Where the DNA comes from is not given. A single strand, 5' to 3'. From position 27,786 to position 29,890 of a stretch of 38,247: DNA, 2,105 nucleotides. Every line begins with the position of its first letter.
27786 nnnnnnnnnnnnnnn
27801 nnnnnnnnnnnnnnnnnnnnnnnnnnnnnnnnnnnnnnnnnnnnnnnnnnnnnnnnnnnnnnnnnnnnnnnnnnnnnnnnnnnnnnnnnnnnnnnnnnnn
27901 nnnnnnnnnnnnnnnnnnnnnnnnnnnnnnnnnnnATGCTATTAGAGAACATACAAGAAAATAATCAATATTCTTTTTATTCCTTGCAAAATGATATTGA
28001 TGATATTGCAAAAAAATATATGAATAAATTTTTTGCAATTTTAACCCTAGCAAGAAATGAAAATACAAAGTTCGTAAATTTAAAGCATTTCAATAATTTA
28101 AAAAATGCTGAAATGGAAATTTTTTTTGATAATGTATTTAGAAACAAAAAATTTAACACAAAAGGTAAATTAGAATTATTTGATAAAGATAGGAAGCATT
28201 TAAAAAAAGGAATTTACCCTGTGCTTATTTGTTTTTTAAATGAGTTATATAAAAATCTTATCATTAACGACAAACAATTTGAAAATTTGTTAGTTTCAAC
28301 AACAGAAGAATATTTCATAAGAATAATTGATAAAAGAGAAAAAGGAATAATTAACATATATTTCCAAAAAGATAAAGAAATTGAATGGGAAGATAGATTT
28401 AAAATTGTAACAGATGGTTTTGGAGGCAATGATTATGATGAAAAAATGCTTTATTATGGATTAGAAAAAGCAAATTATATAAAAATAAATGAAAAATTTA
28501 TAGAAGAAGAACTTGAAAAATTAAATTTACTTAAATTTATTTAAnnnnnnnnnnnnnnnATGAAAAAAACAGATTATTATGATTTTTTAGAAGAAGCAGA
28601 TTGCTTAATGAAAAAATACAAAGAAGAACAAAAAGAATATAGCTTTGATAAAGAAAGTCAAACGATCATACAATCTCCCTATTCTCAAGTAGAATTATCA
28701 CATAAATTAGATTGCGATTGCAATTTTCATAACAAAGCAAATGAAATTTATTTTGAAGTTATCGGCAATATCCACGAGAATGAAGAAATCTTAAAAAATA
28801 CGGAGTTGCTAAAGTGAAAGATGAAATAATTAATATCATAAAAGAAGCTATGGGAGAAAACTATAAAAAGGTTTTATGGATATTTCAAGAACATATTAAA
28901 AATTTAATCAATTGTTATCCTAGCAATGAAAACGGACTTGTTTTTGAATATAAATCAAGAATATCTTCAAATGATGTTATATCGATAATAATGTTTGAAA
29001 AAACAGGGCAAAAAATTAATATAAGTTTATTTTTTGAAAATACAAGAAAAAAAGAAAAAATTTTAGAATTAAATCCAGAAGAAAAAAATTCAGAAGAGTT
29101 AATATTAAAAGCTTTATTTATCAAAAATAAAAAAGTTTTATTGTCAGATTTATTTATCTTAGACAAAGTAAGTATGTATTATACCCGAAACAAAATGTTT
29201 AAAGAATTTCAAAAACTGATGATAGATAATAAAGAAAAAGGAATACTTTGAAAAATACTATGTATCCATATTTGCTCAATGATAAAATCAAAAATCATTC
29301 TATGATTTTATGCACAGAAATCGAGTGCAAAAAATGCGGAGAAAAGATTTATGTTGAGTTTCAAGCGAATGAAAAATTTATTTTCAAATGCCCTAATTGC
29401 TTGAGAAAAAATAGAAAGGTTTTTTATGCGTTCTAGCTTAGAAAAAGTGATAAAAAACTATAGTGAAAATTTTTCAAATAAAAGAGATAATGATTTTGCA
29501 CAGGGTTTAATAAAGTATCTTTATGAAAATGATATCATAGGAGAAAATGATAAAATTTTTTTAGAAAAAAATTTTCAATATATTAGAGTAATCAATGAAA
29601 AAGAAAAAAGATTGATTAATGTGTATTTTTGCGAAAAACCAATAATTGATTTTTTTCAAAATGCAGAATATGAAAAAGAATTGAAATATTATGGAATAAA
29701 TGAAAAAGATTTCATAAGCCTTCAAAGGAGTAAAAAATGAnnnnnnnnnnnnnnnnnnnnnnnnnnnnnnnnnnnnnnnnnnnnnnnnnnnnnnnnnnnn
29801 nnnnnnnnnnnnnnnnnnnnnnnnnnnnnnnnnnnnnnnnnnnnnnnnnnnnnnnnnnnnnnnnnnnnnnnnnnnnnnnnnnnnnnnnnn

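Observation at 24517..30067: Paralogous, mosaic accessory cassette region downstream of ssb; candidate leading-region anti-defence or establishment island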

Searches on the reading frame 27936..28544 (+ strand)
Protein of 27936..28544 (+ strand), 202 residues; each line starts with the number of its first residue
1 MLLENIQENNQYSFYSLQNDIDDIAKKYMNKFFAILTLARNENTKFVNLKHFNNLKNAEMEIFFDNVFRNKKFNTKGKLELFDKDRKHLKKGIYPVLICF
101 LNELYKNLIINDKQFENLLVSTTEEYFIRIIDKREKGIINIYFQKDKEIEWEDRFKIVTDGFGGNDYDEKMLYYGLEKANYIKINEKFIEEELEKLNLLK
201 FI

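Call 7: search_protein_families(library=pfam, max_evalue=0.1, proteins=[window:27936-28544:+])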
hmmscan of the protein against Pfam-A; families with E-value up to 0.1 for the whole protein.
window:27936-28544:+ (202 aa): 1 family
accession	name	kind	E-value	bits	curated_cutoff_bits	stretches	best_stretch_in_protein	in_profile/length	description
PF23881.1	DUF7234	-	0.0079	16.7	24.4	0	115-151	40-76/80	Family of unknown function (DUF7234)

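Call 13: search_protein_families(library=padloc, max_evalue=0.1, proteins=[window:27936-28544:+])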
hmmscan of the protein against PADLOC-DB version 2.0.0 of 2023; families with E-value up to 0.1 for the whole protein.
window:27936-28544:+ (202 aa): 1 family
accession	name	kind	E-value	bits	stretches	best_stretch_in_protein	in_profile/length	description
PDLC04590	PDC-M34B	-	0.021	12.8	1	65-136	46-115/147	-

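Call 14: search_protein_families(library=phrogs, max_evalue=0.01, proteins=[window:27936-28544:+])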
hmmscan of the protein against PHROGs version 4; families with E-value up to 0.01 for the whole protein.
window:27936-28544:+ (202 aa): 0 families

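Call 57: search_protein_families(library=ncbifam, max_evalue=0.01, proteins=[window:27936-28544:+])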
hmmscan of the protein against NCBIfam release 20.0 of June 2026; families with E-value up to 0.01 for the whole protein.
window:27936-28544:+ (202 aa): 0 families

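Call 59: find_homologous_proteins(query=window:27936-28544:+, max_evalue=0.001)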
Query window:27936-28544:+ (202 aa): 27 proteins with E <= 0.001 among 464 candidates.
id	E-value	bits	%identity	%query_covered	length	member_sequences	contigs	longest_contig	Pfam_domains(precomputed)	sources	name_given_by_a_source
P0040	5.4e-119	413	97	100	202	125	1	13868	-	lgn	-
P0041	2.6e-111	388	92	94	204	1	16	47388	-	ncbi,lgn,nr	ncbi:hypothetical protein Q4Y39_000780 [Campylobacter jejuni]|nr:hypothetical protein [Campylobacter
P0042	3.5e-110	384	91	94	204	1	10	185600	-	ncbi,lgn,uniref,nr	ncbi:hypothetical protein [Campylobacter jejuni]|uniref:hypothetical protein n=1 Tax=Campylobacter j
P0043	1.4e-109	382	90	94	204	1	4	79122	-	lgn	-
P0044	1.7e-109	382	91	94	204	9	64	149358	-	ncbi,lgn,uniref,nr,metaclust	ncbi:hypothetical protein ACNGJQ_08375 [Campylobacter coli]|uniref:hypothetical protein n=1 Tax=Camp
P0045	6.1e-109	380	90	100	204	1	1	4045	-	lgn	-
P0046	3.0e-107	375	90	100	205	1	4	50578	-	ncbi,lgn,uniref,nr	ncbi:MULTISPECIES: hypothetical protein [Campylobacter]|uniref:hypothetical protein n=1 Tax=Campylob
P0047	4.8e-107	374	89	94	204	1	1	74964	-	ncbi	ncbi:TPA: hypothetical protein ACHDVP_001034 [Campylobacter jejuni]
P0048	1.9e-106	372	90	100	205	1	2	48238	-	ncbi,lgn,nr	ncbi:hypothetical protein RP804_001677 [Campylobacter jejuni]|nr:hypothetical protein [Campylobacter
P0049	5.3e-105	367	87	94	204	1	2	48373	-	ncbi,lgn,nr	ncbi:TPA: hypothetical protein R1815_001668 [Campylobacter jejuni]|nr:hypothetical protein [Campylob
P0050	3.2e-103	362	87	94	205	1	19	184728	-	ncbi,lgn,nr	ncbi:hypothetical protein ACMYEW_001649 [Campylobacter jejuni]|nr:hypothetical protein [Campylobacte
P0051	4.0e-103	361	88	100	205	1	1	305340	-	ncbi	ncbi:hypothetical protein ACU512_000284 [Campylobacter jejuni]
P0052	6.9e-103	360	90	94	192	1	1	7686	-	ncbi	ncbi:TPA: hypothetical protein ACV09T_001438, partial [Campylobacter jejuni]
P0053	1.1e-102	360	87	94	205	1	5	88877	-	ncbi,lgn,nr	ncbi:TPA: hypothetical protein SCP30_001215 [Campylobacter jejuni]|nr:hypothetical protein [Campylob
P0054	4.0e-102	358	86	94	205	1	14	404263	-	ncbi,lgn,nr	ncbi:hypothetical protein ACTN5O_001125 [Campylobacter jejuni]|nr:hypothetical protein [Campylobacte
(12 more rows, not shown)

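Call 60: find_encoding_contigs(protein=P0054, flank=10000, max_places=3)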
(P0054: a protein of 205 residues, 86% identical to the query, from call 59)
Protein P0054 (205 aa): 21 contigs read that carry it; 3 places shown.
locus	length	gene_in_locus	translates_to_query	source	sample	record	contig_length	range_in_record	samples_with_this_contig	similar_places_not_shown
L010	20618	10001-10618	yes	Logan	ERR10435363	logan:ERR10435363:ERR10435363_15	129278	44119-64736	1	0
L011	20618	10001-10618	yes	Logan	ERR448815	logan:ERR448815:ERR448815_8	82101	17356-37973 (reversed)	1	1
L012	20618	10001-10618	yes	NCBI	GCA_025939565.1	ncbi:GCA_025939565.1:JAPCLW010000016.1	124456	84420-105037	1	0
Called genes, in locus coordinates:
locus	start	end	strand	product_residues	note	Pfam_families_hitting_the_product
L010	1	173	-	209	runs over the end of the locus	-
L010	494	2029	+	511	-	PF00682:HMGL-like, PF22617:HCS_D2, PF08502:LeuA_dimer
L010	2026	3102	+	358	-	PF00180:Iso_dh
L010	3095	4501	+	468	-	PF00330:Aconitase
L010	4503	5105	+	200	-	PF00694:Aconitase_C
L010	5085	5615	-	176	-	PF00583:Acetyltransf_1, PF13673:Acetyltransf_10, PF13508:Acetyltransf_7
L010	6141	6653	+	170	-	PF05129:Zn_ribbon_Elf1 (faint), PF14369:Zn_ribbon_19 (faint), PF01396:Zn_ribbon_Top1 (faint)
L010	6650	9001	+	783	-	-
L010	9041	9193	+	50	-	-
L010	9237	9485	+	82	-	-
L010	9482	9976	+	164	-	-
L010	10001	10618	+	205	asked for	-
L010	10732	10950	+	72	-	-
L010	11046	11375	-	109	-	-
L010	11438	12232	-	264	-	PF02661:Fic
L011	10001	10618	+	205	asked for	-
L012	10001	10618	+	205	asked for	-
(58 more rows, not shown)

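Call 76: search_solved_structures(query=A2, max_evalue=10)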
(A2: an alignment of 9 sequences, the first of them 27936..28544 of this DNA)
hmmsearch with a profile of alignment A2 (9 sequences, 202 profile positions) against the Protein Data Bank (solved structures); distinct sequences matched with E-value up to 10: 0.

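Call 84: predict_structure(alignment_id=A2)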
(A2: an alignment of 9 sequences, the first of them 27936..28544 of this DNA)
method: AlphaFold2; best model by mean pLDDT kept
length: 202 residues; sequences in the alignment: 9
mean_pLDDT: 53.7   pTM: 0.52
mean pLDDT of the five models: 53.7, 52.6, 48.8, 38.7, 36.8
residues with pLDDT >= 90: 2; 70-90: 52; 50-70: 51; < 50: 97
segments of 3 or more residues with pLDDT < 50: 1-41, 43-92, 149-154
pLDDT, mean of each block of 10 residues (from residue 1): 28 30 41 42 41 34 35 31 31 61 69 83 70 73 57 52 60 73 87 74 55
secondary structure, 60 per line:
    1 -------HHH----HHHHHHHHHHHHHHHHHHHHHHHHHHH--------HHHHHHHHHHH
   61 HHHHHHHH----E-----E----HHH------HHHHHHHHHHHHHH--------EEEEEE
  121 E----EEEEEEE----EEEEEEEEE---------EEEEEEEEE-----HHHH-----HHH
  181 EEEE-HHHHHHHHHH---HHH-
elements in order: H15-41 H50-68 H93-106 E115-121 E126-132 E137-145 E155-163 H169-172 E181-184 H186-195

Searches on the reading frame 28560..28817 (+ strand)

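Call 7: search_protein_families(library=pfam, max_evalue=0.1, proteins=[window:28560-28817:+])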
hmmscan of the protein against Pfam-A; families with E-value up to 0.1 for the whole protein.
window:28560-28817:+ (85 aa): 1 family
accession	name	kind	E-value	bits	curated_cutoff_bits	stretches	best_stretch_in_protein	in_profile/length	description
PF09643.15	YopX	-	0.0068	16.9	22.4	1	64-79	113-128/128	YopX protein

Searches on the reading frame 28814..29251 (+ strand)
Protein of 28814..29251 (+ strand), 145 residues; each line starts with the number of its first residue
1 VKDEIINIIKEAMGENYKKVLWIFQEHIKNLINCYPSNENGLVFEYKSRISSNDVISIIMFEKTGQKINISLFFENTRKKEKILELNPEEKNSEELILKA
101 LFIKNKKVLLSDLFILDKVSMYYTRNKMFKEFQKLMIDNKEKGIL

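Call 8: search_protein_families(library=pfam, max_evalue=0.1, proteins=[window:28814-29251:+])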
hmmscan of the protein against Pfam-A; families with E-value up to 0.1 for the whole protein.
window:28814-29251:+ (145 aa): 0 families

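Call 13: search_protein_families(library=padloc, max_evalue=0.1, proteins=[window:28814-29251:+])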
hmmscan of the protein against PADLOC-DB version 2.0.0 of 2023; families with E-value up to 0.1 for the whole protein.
window:28814-29251:+ (145 aa): 0 families

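Call 14: search_protein_families(library=phrogs, max_evalue=0.01, proteins=[window:28814-29251:+])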
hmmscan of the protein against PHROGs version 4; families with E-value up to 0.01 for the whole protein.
window:28814-29251:+ (145 aa): 0 families

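Call 57: search_protein_families(library=ncbifam, max_evalue=0.01, proteins=[window:28814-29251:+])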
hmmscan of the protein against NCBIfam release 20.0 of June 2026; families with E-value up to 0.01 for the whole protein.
window:28814-29251:+ (145 aa): 0 families

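Call 78: search_solved_structures(query=window:28814-29251:+, max_evalue=10)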
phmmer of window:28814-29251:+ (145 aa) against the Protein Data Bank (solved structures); distinct sequences matched with E-value up to 10: 47.
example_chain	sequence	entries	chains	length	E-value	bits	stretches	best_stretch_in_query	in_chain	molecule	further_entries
8vul_A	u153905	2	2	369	0.3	14.3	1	37-111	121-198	Glutamate receptor ionotropic, NMDA 1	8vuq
8zh7_A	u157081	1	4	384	0.32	14.2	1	37-111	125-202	Glutamate receptor ionotropic, NMDA 1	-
9q3y_A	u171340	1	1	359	0.51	13.5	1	31-111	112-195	Glutamate receptor ionotropic, NMDA 1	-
8vus_C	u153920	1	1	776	0.63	13.2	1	37-111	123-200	Glutamate receptor ionotropic, NMDA 1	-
8vus_A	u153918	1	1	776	0.63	13.2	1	37-111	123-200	Glutamate receptor ionotropic, NMDA 1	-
8vur_C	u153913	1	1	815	0.69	13.1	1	37-111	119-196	Glutamate receptor ionotropic, NMDA 1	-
9iyp_A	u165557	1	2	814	0.69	13.1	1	37-111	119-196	Glutamate receptor ionotropic, NMDA 1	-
8vuh_A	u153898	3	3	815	0.69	13.1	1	37-111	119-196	Glutamate receptor ionotropic, NMDA 1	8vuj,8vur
8vun_A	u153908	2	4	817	0.69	13.1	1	37-111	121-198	Glutamate receptor ionotropic, NMDA 1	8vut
8vuh_C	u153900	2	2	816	0.69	13.1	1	37-111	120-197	Glutamate receptor ionotropic, NMDA 1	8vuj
8vuu_A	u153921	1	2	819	0.69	13.1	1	37-111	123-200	Glutamate receptor ionotropic, NMDA 1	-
10en_A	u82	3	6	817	0.69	13.1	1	37-111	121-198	Isoform 4 of Glutamate receptor ionotropic, NMDA 1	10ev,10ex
9d37_A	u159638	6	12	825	0.7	13.1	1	37-111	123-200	Glutamate receptor ionotropic, NMDA 1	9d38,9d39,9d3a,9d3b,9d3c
8e96_A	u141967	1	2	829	0.7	13.1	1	37-111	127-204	Glutamate receptor ionotropic, NMDA 1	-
9ooq_A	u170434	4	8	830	0.7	13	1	37-111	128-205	Glutamate receptor ionotropic, NMDA 1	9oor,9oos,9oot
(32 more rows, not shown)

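Call 97: search_dna_similar(query=window:28814-29251:+, collection=plasmids, mode=protein, max_rows=8, rows=spread, max_evalue=0.001)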
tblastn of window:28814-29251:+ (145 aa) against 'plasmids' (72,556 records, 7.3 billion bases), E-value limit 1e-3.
Records with a match: 29; places in all: 29; records where one place covers at least 80% of the query: 12.
Best place of each record, by identity: >=99% 5; 95-99% 20; 90-95% 2; <60% 2.
By first word of the organism name: Campylobacter 29.
By predicted mobility (MOB-suite, as given by PLSDB): conjugative 29.
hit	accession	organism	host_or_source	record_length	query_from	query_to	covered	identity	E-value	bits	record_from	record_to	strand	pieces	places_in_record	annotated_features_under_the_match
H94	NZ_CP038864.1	Campylobacter jejuni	mouse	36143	1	145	100%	99.3%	4e-86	280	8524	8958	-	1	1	hypothetical protein | YopX family protein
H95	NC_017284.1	Campylobacter jejuni subsp. jejuni IA3902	sheep,aborted placenta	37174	1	145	100%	99.3%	4e-86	280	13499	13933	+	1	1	hypothetical protein | YopX family protein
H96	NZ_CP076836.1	Campylobacter jejuni X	Homo sapiens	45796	1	145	100%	96.6%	4e-84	275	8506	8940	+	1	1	hypothetical protein | YopX family protein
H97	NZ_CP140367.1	Campylobacter jejuni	human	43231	1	65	45%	98.5%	4e-34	132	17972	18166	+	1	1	hypothetical protein | YopX family protein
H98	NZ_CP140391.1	Campylobacter jejuni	human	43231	1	65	45%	98.5%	4e-34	132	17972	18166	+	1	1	hypothetical protein | YopX family protein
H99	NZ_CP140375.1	Campylobacter jejuni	-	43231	1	64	44%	98.4%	3e-33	129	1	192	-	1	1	YopX family protein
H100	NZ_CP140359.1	Campylobacter jejuni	human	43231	1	64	44%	98.4%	3e-33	129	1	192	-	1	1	YopX family protein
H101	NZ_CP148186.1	Campylobacter jejuni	-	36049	1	35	24%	94.3%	2e-12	70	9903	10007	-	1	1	YopX family protein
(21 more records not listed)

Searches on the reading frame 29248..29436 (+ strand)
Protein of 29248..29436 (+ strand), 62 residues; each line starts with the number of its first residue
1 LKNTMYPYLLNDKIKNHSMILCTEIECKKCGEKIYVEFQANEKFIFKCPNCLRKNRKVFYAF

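Call 8: search_protein_families(library=pfam, max_evalue=0.1, proteins=[window:29248-29436:+])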
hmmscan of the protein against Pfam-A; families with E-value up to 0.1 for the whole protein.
window:29248-29436:+ (62 aa): 6 families
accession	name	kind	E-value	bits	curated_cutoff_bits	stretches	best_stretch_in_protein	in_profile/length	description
PF13408.12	Zn_ribbon_recom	-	0.025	15.4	25.3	1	25-55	6-36/58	Recombinase zinc beta ribbon domain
PF01155.25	HypA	-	0.035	14.6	28.9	1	23-57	69-98/112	Hydrogenase/urease nickel incorporation, metallochaperone, hypA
PF21344.3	Zn_ribbon_LysW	-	0.035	14.2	27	1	26-51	2-27/46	Alpha-aminoadipate carrier protein LysW-like, globular domain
PF24441.1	DUF7560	-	0.036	14.2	27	0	42-52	2-12/44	Family of unknown function (DUF7560)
PF08271.17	Zn_Ribbon_TF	-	0.091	12.8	29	0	46-55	1-10/43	TFIIB zinc-binding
PF01096.23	Zn_ribbon_TFIIS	-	0.095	13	21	0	25-39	1-15/39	Transcription factor S-II (TFIIS)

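Call 57: search_protein_families(library=ncbifam, max_evalue=0.01, proteins=[window:29248-29436:+])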
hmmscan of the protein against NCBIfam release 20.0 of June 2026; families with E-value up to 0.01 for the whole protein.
window:29248-29436:+ (62 aa): 0 families

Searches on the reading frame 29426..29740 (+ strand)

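Call 8: search_protein_families(library=pfam, max_evalue=0.1, proteins=[window:29426-29740:+])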
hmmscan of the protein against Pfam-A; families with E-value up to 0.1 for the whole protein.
window:29426-29740:+ (104 aa): 2 families
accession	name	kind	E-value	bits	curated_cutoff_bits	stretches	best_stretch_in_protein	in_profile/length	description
PF17727.6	CtsR_C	-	0.047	14.4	23.8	0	18-41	15-38/72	CtsR C-terminal dimerization domain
PF02020.24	W2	-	0.077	13.5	30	0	22-83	20-75/79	eIF4-gamma/eIF5/eIF2-epsilon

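Call 13: search_protein_families(library=padloc, max_evalue=0.1, proteins=[window:29426-29740:+])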
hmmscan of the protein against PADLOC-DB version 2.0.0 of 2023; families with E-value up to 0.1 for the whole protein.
window:29426-29740:+ (104 aa): 0 families

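Call 14: search_protein_families(library=phrogs, max_evalue=0.01, proteins=[window:29426-29740:+])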
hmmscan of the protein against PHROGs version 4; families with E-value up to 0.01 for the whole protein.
window:29426-29740:+ (104 aa): 0 families

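Call 57: search_protein_families(library=ncbifam, max_evalue=0.01, proteins=[window:29426-29740:+])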
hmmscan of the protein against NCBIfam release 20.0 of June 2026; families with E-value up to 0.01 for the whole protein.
window:29426-29740:+ (104 aa): 0 families
